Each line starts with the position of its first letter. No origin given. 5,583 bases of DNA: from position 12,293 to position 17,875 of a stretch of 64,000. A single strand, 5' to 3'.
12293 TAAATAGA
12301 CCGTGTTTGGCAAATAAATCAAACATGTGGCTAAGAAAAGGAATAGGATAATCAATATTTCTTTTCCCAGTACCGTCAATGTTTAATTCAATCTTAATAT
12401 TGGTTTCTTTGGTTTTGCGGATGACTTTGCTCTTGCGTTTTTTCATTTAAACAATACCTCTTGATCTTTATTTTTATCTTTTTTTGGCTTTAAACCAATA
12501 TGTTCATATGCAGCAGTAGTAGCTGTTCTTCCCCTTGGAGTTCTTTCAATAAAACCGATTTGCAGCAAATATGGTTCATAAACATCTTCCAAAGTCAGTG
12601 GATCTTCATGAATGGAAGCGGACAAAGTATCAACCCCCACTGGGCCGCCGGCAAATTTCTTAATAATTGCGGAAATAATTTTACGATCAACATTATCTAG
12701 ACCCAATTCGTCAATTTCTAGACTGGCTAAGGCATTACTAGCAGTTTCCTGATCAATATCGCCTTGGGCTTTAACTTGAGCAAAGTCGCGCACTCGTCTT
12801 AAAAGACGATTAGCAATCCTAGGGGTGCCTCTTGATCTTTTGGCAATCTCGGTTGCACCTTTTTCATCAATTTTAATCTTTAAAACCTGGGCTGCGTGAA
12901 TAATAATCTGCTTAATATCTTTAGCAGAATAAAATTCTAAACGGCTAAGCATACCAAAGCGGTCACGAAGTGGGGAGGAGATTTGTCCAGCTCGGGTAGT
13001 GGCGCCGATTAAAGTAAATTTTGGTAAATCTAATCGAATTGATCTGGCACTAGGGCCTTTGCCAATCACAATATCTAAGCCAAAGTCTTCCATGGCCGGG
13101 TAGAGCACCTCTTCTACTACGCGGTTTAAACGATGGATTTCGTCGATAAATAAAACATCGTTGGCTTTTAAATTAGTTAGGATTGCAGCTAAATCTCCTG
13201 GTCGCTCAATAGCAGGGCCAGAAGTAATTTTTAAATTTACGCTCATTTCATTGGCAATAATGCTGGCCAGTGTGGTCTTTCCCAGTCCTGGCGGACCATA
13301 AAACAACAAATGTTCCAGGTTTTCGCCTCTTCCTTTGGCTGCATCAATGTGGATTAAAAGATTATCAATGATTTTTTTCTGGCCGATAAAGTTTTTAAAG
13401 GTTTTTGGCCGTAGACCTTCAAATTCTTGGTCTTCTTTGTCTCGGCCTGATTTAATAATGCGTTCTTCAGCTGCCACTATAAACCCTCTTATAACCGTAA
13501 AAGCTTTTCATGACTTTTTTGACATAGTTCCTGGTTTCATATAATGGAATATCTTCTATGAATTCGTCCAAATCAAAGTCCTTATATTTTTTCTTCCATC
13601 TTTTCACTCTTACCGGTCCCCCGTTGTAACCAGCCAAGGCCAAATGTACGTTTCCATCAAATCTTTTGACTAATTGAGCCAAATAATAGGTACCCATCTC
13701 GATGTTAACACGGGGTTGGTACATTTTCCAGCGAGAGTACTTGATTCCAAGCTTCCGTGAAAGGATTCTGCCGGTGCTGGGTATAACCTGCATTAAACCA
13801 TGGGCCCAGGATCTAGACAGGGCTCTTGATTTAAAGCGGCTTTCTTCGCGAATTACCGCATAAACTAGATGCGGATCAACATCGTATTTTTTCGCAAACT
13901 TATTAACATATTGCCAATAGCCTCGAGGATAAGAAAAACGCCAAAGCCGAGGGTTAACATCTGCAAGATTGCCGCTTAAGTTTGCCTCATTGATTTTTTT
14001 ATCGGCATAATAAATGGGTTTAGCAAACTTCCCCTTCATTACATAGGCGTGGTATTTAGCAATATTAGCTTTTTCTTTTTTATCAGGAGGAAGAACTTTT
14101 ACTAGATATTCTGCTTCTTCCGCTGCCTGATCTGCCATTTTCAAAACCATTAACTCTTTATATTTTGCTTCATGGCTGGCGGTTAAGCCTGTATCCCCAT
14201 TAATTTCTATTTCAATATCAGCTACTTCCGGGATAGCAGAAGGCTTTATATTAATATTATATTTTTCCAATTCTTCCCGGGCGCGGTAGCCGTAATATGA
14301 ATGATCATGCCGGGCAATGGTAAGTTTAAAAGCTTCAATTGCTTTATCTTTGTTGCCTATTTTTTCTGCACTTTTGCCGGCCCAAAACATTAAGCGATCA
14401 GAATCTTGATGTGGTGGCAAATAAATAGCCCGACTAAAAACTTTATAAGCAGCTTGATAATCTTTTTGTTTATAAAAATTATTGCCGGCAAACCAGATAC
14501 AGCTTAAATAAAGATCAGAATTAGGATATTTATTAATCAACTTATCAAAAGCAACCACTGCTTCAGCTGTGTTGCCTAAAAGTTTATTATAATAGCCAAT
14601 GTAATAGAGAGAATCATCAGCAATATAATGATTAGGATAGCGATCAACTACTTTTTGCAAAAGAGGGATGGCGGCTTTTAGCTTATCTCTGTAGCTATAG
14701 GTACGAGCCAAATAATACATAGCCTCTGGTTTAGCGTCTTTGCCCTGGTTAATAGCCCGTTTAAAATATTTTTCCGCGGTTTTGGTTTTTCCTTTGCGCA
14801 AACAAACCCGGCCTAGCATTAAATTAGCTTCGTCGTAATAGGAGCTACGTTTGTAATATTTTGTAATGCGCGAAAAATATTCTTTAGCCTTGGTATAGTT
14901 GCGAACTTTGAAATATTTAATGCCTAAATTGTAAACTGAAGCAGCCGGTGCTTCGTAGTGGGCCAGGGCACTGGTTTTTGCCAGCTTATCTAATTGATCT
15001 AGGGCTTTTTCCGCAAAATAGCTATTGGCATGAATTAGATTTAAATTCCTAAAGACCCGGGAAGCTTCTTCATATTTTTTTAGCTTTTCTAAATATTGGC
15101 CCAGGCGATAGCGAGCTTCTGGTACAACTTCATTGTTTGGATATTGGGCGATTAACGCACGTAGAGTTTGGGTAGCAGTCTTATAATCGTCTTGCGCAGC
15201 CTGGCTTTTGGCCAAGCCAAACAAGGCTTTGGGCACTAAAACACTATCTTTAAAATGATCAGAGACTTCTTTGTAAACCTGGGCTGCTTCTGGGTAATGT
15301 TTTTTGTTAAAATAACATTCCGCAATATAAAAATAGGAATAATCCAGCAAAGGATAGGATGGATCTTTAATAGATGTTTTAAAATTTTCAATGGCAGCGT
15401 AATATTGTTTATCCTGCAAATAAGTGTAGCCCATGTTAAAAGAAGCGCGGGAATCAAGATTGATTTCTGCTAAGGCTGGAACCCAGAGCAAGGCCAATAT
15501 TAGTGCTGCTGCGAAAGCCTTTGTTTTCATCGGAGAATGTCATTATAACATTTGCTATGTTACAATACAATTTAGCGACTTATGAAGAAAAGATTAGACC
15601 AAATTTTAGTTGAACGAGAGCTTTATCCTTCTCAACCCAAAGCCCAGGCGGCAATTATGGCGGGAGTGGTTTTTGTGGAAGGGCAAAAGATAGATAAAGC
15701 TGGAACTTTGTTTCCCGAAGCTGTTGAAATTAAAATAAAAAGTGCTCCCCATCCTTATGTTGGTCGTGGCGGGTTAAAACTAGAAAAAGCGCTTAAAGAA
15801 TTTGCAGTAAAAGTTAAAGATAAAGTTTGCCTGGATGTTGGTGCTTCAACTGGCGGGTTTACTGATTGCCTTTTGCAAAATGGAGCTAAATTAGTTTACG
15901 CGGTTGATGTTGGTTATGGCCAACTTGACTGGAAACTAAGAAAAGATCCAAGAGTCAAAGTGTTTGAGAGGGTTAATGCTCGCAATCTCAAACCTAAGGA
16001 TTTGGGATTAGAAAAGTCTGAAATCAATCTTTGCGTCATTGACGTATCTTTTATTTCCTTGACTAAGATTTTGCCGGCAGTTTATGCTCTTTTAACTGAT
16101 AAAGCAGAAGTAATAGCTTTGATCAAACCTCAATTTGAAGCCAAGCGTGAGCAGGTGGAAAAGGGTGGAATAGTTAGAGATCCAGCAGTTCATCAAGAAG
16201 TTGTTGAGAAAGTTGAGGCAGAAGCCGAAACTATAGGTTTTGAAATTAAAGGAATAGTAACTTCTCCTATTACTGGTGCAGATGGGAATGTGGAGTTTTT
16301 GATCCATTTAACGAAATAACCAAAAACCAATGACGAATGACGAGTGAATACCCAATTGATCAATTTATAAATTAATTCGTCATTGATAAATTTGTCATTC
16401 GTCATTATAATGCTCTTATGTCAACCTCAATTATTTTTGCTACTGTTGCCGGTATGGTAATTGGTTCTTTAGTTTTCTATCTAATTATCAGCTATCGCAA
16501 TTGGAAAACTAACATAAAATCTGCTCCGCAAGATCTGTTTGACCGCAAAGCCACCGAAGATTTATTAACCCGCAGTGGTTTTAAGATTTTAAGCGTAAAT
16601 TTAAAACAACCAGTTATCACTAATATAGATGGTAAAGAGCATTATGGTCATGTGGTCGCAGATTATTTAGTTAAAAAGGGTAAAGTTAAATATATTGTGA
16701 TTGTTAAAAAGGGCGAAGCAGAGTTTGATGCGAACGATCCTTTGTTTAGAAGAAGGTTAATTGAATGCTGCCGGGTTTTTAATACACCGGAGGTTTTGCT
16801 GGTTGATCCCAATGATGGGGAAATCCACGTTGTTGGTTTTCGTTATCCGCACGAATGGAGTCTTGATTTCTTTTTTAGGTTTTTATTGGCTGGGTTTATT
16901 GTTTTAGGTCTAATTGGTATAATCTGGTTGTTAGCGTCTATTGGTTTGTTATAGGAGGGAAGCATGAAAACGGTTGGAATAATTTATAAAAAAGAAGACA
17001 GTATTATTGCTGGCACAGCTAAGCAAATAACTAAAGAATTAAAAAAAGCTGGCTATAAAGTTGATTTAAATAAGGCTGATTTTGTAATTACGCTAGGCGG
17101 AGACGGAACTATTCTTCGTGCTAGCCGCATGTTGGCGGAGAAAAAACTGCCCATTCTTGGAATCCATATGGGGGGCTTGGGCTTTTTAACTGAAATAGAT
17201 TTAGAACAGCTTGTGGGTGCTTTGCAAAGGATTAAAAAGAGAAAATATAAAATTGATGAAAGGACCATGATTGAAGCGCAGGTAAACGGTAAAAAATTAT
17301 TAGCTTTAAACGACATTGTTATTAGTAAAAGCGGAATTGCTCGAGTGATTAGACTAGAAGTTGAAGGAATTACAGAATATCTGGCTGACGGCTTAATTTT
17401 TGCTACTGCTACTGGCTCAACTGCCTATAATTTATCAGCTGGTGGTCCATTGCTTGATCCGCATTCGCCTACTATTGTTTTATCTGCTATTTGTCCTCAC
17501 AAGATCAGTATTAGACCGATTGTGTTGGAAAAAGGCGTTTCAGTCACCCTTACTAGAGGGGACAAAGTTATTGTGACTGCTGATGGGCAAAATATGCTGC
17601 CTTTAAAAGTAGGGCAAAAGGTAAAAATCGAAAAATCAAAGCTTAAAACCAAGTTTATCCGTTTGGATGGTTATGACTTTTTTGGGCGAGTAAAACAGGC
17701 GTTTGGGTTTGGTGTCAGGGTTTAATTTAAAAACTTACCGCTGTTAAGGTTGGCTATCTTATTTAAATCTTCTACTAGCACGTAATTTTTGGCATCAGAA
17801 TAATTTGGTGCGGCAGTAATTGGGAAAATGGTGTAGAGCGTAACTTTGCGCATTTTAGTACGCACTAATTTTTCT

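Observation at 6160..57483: Eleven copies of a fixed-geometry promoter-like motif mark a dispersed set of almost entirely orphan genes, a candidate alternative-sigma regulon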

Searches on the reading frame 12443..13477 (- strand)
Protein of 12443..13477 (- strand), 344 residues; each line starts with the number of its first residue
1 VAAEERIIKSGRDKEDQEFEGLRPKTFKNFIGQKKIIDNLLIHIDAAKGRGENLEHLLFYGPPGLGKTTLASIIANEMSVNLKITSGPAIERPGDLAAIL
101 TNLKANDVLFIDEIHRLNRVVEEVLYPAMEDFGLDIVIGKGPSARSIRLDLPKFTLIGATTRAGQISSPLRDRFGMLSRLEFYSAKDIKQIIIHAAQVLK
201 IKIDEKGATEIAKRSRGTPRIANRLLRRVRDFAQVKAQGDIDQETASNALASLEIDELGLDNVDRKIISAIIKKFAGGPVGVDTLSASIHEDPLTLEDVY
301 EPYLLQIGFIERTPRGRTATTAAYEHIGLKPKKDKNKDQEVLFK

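Call 11: search_protein_families(library=pfam, max_evalue=0.0001, proteins=[window:12443-13477:-])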
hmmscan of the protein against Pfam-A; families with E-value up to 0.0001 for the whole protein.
window:12443-13477:- (344 aa): 6 families
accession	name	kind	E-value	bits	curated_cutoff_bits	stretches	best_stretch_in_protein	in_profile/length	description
PF05496.18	RuvB_N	-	1.1e-79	266.2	27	1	22-180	1-159/159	Holliday junction DNA helicase RuvB P-loop domain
PF17864.7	AAA_lid_4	-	3.1e-32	110.6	27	1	183-256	1-74/74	RuvB AAA lid domain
PF05491.19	RuvB_C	-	1.9e-24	85.8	24.7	1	257-327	1-71/72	RuvB C-terminal winged helix domain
PF00004.35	AAA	-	1.3e-22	81.1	21.2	1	57-176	1-125/131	ATPase family associated with various cellular activities (AAA)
PF07728.20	AAA_5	-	1.1e-07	32.4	22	1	56-174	1-139/139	AAA domain (dynein-related subfamily)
PF01078.27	Mg_chelatase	-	1.1e-05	25.4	20.3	0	55-75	23-43/207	Magnesium chelatase, subunit ChlI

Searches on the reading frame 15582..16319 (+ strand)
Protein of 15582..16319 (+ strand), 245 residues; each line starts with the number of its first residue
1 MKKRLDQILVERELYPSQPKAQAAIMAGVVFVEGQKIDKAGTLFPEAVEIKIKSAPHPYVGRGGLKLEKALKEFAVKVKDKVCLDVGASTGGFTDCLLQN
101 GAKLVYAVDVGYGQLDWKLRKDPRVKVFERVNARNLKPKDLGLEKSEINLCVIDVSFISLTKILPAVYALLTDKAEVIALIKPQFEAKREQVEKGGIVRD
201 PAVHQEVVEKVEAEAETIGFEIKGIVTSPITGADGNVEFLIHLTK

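Call 11: search_protein_families(library=pfam, max_evalue=0.0001, proteins=[window:15582-16319:+])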
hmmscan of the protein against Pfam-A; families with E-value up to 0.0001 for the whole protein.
window:15582-16319:+ (245 aa): 2 families
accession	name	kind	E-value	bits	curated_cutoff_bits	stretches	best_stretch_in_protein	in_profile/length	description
PF01728.25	FtsJ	-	1.3e-48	165.7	24.1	1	59-244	1-180/181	FtsJ-like methyltransferase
PF01479.30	S4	-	5.2e-06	26.5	22.8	1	4-42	2-40/48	S4 domain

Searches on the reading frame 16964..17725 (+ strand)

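Call 11: search_protein_families(library=pfam, max_evalue=0.0001, proteins=[window:16964-17725:+])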
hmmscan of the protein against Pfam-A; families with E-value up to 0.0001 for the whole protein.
window:16964-17725:+ (253 aa): 2 families
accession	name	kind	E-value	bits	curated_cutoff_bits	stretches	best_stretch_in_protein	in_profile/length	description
PF20143.4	NAD_kinase_C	-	2.1e-25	89.3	23.7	1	116-234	2-126/126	ATP-NAD kinase C-terminal domain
PF01513.26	NAD_kinase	-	2.8e-19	70.2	25.5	1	19-95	54-130/130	ATP-NAD kinase N-terminal domain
